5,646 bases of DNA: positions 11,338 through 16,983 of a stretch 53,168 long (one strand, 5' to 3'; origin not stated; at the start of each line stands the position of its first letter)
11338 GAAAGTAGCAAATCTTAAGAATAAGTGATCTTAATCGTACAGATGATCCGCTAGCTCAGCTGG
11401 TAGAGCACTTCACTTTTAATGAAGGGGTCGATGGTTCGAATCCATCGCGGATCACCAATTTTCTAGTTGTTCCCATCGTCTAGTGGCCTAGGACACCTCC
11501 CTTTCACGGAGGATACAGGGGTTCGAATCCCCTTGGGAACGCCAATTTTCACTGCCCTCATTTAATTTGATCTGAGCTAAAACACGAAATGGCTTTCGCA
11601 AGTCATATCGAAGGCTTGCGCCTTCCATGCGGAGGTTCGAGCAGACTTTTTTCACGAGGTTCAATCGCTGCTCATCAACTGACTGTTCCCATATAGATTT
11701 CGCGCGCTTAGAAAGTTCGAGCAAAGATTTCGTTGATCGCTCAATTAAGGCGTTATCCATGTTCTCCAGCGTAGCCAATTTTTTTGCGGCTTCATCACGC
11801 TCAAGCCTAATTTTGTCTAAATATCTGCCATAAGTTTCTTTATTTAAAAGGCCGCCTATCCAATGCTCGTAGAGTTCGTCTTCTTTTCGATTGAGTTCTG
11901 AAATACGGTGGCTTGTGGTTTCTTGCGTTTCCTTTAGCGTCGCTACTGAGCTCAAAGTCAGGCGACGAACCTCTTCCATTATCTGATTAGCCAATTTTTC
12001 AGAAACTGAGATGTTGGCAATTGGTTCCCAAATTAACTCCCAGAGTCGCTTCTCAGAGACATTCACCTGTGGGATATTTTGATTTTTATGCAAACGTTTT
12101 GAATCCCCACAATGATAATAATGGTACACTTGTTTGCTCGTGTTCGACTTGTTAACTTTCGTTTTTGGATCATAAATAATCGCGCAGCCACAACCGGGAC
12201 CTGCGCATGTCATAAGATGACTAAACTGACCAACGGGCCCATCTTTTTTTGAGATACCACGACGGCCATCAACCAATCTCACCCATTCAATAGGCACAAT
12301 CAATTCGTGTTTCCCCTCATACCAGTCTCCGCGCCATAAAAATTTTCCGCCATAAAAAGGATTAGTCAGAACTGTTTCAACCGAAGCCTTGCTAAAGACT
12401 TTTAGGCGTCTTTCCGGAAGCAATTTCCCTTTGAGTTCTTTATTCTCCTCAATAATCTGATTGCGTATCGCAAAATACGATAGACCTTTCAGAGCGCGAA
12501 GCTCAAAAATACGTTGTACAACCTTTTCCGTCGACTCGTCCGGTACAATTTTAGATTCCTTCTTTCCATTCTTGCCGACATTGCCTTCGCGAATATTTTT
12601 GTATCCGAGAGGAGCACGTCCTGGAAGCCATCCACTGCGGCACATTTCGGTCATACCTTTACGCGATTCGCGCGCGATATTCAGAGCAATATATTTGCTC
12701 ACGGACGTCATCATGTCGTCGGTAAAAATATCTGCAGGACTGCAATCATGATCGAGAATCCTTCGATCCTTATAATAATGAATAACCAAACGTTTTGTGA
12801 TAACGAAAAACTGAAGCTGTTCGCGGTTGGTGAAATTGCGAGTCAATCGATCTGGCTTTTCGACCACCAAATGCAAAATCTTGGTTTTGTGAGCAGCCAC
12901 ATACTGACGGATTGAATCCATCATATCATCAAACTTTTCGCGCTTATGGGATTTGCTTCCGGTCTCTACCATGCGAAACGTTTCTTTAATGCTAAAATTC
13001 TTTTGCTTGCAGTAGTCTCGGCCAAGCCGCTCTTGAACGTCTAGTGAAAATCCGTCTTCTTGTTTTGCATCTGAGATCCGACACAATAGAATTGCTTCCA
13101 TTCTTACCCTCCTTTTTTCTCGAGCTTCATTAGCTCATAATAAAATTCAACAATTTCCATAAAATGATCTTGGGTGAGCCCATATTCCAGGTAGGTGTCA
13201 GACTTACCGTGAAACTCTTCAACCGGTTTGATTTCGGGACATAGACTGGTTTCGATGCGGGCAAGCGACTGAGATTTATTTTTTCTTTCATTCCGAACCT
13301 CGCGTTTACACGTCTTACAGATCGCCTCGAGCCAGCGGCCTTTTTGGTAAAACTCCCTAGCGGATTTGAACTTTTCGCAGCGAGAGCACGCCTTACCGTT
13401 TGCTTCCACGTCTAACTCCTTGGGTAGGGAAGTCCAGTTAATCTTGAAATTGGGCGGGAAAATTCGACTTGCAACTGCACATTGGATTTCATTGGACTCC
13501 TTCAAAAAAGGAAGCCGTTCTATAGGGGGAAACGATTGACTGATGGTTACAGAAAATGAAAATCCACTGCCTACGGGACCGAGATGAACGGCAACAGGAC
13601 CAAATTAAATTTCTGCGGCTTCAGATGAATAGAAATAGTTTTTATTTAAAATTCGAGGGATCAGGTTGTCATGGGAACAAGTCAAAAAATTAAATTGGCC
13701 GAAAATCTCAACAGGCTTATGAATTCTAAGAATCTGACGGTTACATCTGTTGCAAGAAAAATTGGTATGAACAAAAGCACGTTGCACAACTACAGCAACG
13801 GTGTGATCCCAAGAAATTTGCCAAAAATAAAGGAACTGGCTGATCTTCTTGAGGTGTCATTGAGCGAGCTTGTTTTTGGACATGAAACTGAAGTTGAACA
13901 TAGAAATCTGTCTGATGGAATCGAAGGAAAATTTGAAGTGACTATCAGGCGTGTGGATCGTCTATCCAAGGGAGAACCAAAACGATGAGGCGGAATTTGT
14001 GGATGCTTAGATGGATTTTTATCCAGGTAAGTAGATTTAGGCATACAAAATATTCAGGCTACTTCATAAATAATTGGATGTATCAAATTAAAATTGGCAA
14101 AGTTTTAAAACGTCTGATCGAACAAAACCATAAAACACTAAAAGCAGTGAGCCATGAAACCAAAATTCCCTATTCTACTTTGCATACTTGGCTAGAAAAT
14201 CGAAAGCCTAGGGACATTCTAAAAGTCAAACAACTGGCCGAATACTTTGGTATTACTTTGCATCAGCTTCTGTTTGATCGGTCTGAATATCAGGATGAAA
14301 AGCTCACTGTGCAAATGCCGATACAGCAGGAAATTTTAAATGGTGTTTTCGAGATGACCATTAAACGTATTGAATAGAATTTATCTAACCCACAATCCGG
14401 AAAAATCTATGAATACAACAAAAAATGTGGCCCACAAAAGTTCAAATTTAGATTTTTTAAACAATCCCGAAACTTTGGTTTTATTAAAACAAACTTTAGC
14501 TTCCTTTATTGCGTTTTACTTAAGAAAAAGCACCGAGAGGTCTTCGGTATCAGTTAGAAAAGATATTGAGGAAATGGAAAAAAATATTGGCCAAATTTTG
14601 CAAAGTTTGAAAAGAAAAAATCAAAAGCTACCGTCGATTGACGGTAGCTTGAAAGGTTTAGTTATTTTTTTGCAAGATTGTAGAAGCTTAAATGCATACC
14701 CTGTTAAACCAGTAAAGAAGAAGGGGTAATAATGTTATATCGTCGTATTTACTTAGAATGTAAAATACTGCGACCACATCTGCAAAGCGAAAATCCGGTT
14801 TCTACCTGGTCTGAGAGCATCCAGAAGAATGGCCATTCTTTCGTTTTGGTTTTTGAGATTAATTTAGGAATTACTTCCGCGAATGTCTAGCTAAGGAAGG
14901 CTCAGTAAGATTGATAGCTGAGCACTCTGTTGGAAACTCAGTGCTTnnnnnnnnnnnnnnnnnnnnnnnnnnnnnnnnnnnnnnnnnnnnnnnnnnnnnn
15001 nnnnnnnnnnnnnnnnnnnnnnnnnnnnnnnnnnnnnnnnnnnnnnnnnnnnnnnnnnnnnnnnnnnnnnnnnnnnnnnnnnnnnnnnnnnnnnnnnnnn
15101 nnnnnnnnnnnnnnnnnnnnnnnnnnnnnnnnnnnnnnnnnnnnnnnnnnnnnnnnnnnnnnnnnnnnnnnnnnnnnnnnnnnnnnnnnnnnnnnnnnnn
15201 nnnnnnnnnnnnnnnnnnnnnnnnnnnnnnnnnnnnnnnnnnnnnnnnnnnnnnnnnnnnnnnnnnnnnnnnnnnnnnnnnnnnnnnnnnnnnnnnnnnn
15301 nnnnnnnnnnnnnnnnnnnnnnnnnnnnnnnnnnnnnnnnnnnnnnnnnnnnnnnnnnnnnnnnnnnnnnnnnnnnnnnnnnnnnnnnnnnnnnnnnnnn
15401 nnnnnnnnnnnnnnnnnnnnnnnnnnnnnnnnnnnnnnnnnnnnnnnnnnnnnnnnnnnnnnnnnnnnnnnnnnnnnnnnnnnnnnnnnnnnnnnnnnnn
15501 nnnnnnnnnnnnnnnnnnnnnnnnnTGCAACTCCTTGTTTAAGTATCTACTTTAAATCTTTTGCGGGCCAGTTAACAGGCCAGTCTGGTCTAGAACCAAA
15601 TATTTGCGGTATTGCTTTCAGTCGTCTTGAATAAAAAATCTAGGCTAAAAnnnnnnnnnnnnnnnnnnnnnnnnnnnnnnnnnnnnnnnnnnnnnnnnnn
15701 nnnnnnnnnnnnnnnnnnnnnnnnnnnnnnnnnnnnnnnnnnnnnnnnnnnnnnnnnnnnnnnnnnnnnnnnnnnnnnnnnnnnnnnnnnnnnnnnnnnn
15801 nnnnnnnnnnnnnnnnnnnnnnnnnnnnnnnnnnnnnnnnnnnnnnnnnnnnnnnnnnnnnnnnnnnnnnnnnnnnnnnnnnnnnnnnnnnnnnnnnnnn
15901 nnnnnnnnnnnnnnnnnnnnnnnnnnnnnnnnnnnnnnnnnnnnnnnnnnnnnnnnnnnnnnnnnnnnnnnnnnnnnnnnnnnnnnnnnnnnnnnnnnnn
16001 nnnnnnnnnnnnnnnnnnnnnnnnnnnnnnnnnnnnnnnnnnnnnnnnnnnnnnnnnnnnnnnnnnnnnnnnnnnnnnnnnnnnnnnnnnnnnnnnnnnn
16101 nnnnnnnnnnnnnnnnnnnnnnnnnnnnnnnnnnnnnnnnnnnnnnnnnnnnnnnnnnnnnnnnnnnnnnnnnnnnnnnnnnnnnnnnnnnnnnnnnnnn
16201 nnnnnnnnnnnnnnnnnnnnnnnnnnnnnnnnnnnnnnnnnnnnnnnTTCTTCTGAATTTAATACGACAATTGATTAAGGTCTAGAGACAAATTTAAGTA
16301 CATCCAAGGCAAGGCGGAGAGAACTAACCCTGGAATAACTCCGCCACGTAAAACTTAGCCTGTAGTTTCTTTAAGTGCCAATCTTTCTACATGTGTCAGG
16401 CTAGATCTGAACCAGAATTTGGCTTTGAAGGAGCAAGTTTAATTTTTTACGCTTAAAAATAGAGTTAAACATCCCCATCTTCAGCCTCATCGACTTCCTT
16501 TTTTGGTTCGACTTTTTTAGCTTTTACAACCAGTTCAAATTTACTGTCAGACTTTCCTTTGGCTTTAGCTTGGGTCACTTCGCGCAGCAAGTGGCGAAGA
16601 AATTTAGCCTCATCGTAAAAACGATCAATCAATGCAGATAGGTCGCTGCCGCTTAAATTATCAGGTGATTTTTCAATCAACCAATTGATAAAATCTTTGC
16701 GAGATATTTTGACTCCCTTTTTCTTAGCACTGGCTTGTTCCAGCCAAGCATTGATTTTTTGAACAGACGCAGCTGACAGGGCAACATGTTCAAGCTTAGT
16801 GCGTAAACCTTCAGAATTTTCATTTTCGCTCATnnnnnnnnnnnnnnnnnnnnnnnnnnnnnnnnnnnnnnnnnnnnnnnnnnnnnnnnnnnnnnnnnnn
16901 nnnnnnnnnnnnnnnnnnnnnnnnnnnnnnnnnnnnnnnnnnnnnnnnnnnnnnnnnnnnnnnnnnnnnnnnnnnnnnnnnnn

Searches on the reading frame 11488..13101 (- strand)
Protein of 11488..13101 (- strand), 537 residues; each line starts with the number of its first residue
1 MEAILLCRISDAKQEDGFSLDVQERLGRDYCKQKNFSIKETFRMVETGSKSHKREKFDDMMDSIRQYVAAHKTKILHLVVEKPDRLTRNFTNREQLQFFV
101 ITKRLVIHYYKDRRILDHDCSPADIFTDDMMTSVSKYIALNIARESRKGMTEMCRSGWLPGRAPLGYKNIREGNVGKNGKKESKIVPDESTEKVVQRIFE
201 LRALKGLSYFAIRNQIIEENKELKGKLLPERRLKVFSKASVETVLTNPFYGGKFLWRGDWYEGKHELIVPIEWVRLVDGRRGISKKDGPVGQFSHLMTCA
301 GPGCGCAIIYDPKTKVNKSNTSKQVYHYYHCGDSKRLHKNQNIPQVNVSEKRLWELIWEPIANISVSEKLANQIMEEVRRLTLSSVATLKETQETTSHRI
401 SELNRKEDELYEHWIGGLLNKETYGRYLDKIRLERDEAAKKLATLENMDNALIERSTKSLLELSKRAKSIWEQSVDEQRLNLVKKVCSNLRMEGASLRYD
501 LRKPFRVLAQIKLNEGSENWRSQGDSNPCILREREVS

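Call 29: search_protein_families(library=pfam, proteins=[window:11488-13101:-], max_evalue=0.001)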
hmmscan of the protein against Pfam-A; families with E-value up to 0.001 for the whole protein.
window:11488-13101:- (537 aa): 2 families
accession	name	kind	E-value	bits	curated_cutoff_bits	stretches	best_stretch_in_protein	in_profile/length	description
PF00239.26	Resolvase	-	1.2e-10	42.1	23.3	1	3-153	1-139/145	Resolvase, N terminal domain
PF07508.19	Recombinase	-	4e-09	37.1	21.1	1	191-270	3-88/102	Recombinase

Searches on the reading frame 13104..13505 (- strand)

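Call 29: search_protein_families(library=pfam, proteins=[window:13104-13505:-], max_evalue=0.001)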
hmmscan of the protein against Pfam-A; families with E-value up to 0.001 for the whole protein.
window:13104-13505:- (133 aa): 0 families

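Call 69: search_protein_families(library=pfam, proteins=[window:13104-13505:-], max_evalue=1)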
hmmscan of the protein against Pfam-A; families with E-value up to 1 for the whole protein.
window:13104-13505:- (133 aa): 2 families
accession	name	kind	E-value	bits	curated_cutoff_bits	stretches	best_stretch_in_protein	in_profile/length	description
PF25206.1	DUF7836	-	0.048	14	26.7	1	21-61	14-54/59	Domain of unknown function (DUF7836)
PF19867.5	DUF6340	-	0.062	12.9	26.4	1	43-93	208-257/258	Family of unknown function (DUF6340)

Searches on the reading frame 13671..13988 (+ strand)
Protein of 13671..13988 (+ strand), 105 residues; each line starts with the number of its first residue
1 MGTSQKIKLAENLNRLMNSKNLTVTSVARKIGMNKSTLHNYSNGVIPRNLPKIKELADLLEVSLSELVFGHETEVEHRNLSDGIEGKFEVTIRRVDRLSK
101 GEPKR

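Call 29: search_protein_families(library=pfam, proteins=[window:13671-13988:+], max_evalue=0.001)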
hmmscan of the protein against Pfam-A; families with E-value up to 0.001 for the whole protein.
window:13671-13988:+ (105 aa): 4 families
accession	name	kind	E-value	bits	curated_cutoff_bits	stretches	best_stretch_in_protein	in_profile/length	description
PF13443.12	HTH_26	-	1.5e-08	35.2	22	1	12-67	1-57/63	Cro/C1-type HTH DNA-binding domain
PF01381.28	HTH_3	-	5.5e-07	30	23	1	15-67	3-55/55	Helix-turn-helix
PF13560.12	HTH_31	-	7.4e-07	29.8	27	1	9-66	2-60/64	Helix-turn-helix domain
PF09339.16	HTH_IclR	-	0.00086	19.5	22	0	21-41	17-38/52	IclR helix-turn-helix domain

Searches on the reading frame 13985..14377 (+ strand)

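Call 29: search_protein_families(library=pfam, proteins=[window:13985-14377:+], max_evalue=0.001)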
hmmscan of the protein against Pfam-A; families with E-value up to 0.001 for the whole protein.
window:13985-14377:+ (130 aa): 1 family
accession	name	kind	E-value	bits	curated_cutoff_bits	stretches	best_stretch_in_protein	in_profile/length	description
PF12844.13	HTH_19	-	2.2e-07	31.1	30.2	1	38-96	1-59/64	Helix-turn-helix domain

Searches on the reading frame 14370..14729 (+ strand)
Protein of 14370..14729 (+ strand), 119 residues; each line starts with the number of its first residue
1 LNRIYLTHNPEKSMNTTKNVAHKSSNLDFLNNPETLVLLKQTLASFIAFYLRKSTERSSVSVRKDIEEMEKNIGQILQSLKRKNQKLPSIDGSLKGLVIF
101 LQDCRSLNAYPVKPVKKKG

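Call 69: search_protein_families(library=pfam, proteins=[window:14370-14729:+], max_evalue=1)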
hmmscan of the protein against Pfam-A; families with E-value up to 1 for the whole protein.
window:14370-14729:+ (119 aa): 5 families
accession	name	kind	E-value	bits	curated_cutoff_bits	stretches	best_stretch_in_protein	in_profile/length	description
PF25600.1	TRIM_CC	-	0.0028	17.9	30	1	51-86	11-46/142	TRIM protein coiled-coil region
PF07400.16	IL11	-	0.045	13.8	25.8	1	13-85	43-117/170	Interleukin 11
PF09987.14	DUF2226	-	0.05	13.5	22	1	28-97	174-246/252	Uncharacterized protein conserved in archaea (DUF2226)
PF17279.8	DUF5344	-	0.092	13.7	27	1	39-82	18-61/87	Family of unknown function (DUF5344)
PF15898.10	PRKG1_interact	-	0.098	13.7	32.4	1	55-89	54-87/101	cGMP-dependent protein kinase interacting domain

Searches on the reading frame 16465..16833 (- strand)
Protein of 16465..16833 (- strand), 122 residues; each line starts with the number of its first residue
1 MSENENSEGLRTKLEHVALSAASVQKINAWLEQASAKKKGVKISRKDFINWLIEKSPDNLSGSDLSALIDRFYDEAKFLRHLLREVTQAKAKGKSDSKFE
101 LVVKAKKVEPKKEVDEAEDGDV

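Call 69: search_protein_families(library=pfam, proteins=[window:16465-16833:-], max_evalue=1)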
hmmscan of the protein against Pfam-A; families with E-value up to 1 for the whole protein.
window:16465-16833:- (122 aa): 2 families
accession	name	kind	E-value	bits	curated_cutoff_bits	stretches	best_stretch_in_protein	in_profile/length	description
PF11176.13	Tma16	-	0.069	13.4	22.7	1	31-113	28-107/146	Translation machinery-associated protein 16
PF00123.25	Hormone_2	-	0.07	13.6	21.2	1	43-53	17-27/28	Peptide hormone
